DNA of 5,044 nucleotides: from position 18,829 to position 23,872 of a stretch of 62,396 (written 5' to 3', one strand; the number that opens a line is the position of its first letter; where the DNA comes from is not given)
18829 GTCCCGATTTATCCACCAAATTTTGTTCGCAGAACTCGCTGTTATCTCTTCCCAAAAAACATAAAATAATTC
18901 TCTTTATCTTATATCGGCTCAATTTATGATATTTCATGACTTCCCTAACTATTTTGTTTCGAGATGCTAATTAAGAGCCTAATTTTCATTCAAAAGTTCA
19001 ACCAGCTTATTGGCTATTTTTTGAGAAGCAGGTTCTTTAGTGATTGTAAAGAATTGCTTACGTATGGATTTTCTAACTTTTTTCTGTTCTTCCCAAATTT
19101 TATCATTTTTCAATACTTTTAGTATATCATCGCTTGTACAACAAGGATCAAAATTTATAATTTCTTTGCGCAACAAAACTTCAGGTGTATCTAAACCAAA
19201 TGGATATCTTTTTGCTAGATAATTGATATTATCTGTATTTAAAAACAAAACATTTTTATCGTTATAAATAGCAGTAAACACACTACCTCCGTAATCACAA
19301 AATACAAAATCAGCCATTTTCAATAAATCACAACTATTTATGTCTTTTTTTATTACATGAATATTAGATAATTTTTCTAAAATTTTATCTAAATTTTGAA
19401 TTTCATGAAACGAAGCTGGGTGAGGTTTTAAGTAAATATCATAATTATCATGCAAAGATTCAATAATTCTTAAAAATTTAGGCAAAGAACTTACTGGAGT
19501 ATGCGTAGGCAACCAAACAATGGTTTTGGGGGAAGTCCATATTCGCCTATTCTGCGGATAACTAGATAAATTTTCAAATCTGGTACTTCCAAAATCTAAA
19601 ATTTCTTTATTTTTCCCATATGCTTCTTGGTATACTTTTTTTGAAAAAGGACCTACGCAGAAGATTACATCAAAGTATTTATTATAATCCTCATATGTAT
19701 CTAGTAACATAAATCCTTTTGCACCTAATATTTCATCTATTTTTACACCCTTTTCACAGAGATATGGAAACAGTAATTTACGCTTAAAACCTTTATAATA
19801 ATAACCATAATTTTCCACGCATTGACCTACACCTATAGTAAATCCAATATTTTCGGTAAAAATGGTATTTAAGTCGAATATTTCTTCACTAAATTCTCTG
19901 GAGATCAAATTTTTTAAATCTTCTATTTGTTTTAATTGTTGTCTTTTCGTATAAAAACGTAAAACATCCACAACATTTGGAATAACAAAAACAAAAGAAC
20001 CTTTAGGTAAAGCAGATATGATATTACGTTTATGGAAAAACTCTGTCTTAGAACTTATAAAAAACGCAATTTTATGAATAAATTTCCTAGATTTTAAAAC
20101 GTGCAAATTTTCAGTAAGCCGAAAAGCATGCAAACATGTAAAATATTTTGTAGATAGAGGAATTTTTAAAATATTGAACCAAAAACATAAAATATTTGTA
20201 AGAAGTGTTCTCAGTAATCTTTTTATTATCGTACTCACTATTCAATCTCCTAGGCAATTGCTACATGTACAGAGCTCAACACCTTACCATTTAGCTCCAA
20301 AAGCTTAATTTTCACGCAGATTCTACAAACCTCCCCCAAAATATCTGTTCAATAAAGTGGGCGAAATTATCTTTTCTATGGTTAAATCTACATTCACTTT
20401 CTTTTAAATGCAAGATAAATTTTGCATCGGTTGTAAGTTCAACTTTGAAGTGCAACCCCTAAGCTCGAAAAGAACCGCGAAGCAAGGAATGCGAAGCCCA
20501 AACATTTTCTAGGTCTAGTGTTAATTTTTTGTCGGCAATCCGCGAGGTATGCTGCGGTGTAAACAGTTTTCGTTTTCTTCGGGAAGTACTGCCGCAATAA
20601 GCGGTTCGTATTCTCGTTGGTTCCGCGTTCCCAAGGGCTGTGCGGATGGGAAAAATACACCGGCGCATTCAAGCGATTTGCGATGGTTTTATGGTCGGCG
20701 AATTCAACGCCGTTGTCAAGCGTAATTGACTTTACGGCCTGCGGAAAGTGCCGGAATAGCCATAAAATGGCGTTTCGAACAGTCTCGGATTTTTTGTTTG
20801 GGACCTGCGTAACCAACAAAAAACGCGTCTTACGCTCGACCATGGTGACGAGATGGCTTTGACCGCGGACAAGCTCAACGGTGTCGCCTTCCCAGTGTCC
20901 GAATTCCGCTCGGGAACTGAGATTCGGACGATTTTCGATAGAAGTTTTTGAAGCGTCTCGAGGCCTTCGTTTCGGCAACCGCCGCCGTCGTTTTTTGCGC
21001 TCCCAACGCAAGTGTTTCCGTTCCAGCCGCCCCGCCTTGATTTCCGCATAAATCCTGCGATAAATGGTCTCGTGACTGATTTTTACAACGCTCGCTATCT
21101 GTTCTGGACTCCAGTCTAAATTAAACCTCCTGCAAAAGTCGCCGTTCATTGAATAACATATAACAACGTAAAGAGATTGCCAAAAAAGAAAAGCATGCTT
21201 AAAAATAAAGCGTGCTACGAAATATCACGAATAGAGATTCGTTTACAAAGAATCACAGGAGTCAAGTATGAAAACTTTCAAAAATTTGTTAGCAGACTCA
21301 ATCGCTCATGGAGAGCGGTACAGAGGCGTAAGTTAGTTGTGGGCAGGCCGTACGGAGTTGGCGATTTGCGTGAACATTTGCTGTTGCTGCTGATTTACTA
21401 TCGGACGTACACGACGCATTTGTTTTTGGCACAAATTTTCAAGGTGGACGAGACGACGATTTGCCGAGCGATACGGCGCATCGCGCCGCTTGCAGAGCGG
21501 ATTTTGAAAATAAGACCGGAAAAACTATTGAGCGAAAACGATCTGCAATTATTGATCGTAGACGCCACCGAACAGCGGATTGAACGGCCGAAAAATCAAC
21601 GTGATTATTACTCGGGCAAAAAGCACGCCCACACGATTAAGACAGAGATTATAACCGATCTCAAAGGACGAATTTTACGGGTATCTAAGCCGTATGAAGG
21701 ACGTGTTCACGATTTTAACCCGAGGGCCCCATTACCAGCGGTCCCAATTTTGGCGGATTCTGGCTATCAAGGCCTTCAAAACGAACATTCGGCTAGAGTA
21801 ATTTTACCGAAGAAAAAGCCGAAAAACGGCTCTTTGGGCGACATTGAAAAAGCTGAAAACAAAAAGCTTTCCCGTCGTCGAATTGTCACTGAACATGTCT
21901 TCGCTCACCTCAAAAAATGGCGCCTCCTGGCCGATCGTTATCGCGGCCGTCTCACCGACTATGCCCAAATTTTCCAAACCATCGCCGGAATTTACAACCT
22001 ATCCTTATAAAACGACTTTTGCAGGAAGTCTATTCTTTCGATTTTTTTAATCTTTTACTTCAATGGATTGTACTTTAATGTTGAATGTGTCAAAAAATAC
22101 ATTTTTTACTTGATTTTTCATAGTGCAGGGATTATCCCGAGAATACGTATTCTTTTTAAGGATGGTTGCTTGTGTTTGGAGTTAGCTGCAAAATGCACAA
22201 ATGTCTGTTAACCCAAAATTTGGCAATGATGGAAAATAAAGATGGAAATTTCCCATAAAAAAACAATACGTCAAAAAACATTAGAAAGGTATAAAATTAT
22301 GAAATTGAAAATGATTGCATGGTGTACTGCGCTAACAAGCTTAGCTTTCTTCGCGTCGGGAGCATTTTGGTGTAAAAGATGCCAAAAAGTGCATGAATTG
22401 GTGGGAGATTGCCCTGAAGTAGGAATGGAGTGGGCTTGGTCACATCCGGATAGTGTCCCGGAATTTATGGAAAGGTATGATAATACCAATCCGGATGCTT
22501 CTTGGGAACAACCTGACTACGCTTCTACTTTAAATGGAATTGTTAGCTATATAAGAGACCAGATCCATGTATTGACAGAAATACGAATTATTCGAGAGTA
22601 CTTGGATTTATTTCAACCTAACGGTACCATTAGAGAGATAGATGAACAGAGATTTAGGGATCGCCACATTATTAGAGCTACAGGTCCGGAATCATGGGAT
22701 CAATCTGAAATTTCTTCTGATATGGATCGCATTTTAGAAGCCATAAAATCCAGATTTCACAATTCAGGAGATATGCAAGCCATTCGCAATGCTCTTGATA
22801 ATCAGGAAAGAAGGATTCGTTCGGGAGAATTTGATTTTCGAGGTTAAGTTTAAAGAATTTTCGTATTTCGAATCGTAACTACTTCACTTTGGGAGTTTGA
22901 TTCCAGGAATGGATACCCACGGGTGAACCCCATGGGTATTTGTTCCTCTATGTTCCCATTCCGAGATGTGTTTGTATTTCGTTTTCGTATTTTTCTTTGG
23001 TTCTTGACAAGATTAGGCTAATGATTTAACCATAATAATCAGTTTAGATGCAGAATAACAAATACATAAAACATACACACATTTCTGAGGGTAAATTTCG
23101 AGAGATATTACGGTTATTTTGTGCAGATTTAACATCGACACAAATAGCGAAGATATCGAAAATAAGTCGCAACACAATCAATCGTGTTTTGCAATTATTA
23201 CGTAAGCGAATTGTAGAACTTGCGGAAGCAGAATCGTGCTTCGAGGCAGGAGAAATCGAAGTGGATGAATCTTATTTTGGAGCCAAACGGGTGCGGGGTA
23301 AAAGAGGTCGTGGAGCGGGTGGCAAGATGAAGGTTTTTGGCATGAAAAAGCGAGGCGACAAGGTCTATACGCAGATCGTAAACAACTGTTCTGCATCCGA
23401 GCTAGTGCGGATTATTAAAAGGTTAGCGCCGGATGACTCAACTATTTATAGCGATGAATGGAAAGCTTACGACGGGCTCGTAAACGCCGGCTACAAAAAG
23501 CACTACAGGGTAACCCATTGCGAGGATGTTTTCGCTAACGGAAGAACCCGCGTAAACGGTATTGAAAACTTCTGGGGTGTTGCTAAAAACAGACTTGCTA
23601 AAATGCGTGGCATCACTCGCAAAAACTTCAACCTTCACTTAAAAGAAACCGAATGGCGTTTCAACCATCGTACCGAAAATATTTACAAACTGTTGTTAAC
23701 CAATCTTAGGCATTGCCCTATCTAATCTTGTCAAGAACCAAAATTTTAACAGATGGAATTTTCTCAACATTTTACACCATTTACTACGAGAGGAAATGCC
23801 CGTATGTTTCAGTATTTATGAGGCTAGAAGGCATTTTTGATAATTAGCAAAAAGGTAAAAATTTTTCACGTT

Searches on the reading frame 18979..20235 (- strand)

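Call 8: search_protein_families(library=pfam, proteins=[window:18979-20235:-], max_evalue=0.01)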
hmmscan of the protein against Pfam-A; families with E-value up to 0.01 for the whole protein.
window:18979-20235:- (418 aa): 1 family
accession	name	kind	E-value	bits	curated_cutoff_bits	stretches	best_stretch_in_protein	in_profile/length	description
PF04464.20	Glyphos_transf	-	1.9e-07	30.8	22.1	1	194-412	141-366/367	CDP-Glycerol:Poly(glycerophosphate) glycerophosphotransferase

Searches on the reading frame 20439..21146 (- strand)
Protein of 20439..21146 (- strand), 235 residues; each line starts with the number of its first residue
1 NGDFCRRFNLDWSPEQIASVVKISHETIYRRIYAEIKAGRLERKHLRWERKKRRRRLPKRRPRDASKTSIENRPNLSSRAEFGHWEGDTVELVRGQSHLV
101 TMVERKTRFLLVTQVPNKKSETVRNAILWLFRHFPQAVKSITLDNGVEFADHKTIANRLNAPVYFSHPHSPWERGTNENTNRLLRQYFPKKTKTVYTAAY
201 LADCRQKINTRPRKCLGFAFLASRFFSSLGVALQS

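Call 8: search_protein_families(library=pfam, proteins=[window:20439-21146:-], max_evalue=0.01)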
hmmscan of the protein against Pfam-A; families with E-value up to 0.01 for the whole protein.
window:20439-21146:- (235 aa): 1 family
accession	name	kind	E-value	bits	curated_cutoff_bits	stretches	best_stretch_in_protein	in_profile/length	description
PF00665.32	rve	-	6e-13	49.4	32.6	1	80-171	3-102/102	Integrase core domain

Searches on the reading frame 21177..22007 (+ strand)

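Call 8: search_protein_families(library=pfam, proteins=[window:21177-22007:+], max_evalue=0.01)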
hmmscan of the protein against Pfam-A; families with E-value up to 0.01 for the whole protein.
window:21177-22007:+ (277 aa): 3 families
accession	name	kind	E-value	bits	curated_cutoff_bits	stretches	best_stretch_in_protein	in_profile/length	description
PF13359.12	DDE_Tnp_4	-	7.9e-28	97.5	24.8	1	128-274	1-158/158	DDE superfamily endonuclease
PF01609.27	DDE_Tnp_1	-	1.1e-15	58.4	23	1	122-275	3-200/200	Transposase DDE domain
PF13613.12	HTH_Tnp_4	-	2.9e-11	43.2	27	1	63-107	4-48/53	Helix-turn-helix of DDE superfamily endonuclease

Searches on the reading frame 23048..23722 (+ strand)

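Call 8: search_protein_families(library=pfam, proteins=[window:23048-23722:+], max_evalue=0.01)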
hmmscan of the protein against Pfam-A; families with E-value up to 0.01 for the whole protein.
window:23048-23722:+ (225 aa): 7 families
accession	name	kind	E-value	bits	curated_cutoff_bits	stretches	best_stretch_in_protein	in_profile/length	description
PF12762.13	DDE_Tnp_IS1595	-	1.8e-27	96.7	27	1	67-206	3-153/153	ISXO2-like transposase domain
PF01978.25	TrmB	-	4.5e-05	23.7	25.6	0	28-54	23-49/68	Sugar-specific transcriptional regulator TrmB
PF13545.12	HTH_Crp_2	-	0.00047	20.5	27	0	26-54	21-49/70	Crp-like helix-turn-helix domain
PF02796.21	HTH_7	-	0.0012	19.4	23.8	1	21-48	15-42/45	Helix-turn-helix domain of resolvase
PF13384.12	HTH_23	-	0.0015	18.8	24.6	1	19-51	9-41/50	Homeodomain-like domain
PF00196.25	GerE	-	0.0058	16.7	23.5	0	18-45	8-35/57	Bacterial regulatory proteins, luxR family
PF13412.12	HTH_24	-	0.0075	16.3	21.9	0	26-53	16-43/48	Winged helix-turn-helix DNA-binding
